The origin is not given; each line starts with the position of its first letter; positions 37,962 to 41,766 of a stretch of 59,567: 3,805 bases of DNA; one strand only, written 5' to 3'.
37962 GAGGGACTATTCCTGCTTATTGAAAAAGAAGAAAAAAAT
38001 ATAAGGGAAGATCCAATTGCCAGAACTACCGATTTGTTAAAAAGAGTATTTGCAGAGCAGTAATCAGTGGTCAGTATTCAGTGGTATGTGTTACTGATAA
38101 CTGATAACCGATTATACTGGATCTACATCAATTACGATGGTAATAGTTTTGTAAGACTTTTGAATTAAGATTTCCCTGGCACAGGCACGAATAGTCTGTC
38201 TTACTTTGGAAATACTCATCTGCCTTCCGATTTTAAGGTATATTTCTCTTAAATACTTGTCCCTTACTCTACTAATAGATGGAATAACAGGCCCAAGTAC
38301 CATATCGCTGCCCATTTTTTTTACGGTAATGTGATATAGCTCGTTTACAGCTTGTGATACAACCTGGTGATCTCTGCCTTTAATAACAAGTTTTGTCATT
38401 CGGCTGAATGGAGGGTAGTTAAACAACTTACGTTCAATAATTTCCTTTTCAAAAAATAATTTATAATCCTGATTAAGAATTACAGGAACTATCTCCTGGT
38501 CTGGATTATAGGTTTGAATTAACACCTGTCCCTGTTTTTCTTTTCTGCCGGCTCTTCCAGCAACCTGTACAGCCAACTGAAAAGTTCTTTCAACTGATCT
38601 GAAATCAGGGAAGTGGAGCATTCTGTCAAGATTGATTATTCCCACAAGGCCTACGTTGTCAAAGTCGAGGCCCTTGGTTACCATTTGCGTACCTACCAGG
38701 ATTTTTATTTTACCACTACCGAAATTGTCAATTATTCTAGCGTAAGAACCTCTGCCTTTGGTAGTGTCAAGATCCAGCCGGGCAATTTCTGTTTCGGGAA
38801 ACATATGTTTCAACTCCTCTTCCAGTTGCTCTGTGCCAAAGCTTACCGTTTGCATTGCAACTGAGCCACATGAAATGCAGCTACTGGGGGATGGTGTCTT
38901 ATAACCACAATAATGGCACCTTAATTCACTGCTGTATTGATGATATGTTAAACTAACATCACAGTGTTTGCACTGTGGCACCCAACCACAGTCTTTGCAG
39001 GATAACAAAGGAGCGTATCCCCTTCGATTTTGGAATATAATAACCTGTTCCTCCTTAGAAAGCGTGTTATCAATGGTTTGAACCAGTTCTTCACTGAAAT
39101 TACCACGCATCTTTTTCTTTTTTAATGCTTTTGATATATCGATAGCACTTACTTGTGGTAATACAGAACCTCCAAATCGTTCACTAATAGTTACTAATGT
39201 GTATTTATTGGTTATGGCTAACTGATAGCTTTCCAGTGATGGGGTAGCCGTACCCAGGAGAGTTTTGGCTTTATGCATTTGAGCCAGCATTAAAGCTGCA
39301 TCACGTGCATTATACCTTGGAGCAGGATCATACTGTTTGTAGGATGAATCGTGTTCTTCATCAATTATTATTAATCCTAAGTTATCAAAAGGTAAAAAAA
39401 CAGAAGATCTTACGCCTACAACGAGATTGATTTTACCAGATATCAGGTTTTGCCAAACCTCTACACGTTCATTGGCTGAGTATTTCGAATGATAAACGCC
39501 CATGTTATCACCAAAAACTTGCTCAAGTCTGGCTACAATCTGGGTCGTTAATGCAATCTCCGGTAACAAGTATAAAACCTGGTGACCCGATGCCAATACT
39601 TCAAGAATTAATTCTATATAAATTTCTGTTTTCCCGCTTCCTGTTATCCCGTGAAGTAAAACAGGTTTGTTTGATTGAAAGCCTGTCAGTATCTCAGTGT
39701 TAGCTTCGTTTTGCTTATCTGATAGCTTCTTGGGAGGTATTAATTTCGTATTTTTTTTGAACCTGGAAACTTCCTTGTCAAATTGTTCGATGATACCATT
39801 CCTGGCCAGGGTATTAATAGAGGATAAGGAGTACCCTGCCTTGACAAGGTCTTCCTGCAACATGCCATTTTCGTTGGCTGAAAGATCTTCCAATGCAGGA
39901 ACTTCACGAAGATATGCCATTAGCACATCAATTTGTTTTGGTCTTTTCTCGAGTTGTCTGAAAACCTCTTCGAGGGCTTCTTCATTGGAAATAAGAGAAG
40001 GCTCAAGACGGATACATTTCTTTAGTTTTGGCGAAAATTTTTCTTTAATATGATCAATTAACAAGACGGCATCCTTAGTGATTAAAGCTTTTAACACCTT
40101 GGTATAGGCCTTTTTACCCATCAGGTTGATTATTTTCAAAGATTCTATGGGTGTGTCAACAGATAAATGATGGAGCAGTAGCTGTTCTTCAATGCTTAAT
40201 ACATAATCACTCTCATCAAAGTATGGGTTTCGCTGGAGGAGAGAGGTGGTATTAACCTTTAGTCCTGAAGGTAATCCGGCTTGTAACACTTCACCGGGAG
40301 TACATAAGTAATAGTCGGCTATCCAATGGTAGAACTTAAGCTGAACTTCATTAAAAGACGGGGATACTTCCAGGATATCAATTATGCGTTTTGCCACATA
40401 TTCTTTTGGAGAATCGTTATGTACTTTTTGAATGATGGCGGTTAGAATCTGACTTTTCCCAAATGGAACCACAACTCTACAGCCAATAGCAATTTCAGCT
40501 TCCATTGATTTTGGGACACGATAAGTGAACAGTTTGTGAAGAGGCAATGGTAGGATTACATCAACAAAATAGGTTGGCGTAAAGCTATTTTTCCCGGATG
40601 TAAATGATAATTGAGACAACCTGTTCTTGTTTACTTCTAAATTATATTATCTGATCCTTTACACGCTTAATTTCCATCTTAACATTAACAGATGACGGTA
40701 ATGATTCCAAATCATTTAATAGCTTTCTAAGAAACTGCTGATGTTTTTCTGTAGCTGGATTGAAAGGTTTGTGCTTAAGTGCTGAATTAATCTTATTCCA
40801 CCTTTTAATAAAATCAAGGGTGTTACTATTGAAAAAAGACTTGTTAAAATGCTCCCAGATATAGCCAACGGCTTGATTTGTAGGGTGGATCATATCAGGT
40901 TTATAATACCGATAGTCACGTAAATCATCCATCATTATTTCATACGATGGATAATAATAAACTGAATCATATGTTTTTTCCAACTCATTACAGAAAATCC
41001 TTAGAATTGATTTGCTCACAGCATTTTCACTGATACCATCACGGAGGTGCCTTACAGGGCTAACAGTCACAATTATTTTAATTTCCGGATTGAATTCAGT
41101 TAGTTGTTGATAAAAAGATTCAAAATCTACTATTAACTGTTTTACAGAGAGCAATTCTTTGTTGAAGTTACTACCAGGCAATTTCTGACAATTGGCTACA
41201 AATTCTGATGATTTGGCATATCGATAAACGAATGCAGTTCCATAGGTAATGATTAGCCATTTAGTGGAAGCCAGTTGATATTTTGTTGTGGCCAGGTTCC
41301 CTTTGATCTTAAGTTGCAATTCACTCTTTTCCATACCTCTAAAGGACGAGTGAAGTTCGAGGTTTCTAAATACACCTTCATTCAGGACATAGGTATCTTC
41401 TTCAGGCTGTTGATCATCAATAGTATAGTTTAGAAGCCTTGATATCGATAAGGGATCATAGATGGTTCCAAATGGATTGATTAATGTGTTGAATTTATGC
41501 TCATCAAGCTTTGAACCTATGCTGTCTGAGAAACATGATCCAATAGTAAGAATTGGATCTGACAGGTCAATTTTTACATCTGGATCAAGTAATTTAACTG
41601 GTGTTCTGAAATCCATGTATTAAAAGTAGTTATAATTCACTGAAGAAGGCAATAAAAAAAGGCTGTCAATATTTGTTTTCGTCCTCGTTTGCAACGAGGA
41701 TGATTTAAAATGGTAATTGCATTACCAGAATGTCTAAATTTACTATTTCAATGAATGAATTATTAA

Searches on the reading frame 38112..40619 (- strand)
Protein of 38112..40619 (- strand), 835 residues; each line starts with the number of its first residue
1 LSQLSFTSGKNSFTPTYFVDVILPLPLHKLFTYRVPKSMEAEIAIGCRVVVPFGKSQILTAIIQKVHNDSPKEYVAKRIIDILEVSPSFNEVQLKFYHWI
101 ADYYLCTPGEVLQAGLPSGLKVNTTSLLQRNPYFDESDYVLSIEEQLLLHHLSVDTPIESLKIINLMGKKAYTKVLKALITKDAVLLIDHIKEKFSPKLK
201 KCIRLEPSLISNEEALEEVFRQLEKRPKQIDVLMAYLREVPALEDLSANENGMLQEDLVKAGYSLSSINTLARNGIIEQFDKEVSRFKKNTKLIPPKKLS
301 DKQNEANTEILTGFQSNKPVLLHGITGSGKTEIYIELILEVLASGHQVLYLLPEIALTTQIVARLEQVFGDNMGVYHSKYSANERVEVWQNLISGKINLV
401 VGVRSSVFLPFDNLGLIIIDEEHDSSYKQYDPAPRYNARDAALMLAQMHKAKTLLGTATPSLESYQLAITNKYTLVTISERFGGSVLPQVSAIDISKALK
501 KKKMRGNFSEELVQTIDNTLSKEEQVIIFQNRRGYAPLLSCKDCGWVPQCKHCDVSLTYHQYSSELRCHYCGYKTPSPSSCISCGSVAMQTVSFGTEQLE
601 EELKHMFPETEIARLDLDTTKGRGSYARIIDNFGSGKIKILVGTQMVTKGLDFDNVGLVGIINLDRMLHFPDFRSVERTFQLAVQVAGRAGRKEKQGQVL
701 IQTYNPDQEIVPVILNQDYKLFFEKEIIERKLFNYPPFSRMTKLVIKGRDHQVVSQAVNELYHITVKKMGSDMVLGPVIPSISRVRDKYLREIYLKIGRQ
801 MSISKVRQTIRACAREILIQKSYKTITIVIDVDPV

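Call 22: search_protein_families(library=pfam, proteins=[window:38112-40619:-], max_evalue=0.00001)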
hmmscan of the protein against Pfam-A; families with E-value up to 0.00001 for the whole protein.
window:38112-40619:- (835 aa): 6 families
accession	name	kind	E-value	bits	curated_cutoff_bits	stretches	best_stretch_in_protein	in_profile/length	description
PF17764.6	PriA_3primeBD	-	1.3e-27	95.9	22.7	1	20-117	1-96/96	3'DNA-binding domain (3'BD)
PF00270.35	DEAD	-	6.1e-21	75.3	26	1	303-464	4-163/167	DEAD/DEAH box helicase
PF04851.21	ResIII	-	2.2e-17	63.9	22.5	1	298-461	3-163/164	Type III restriction enzyme, res subunit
PF00271.37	Helicase_C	-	5.3e-13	49.6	23.5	1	597-693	26-109/110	Helicase conserved C-terminal domain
PF18319.7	Zn_ribbon_PriA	-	4.3e-12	46.2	26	1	550-576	1-27/27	PriA DNA helicase Cys-rich region (CRR) domain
PF18074.6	PriA_C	-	2.3e-11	44.8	26.9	1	737-834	1-95/95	Primosomal protein N C-terminal domain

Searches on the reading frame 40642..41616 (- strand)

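Call 22: search_protein_families(library=pfam, proteins=[window:40642-41616:-], max_evalue=0.00001)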
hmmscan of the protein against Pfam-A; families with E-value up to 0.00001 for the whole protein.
window:40642-41616:- (324 aa): 1 family
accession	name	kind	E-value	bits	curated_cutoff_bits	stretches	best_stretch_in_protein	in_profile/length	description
PF08885.17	GSCFA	-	8e-88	294.6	25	1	22-257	2-237/237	GSCFA family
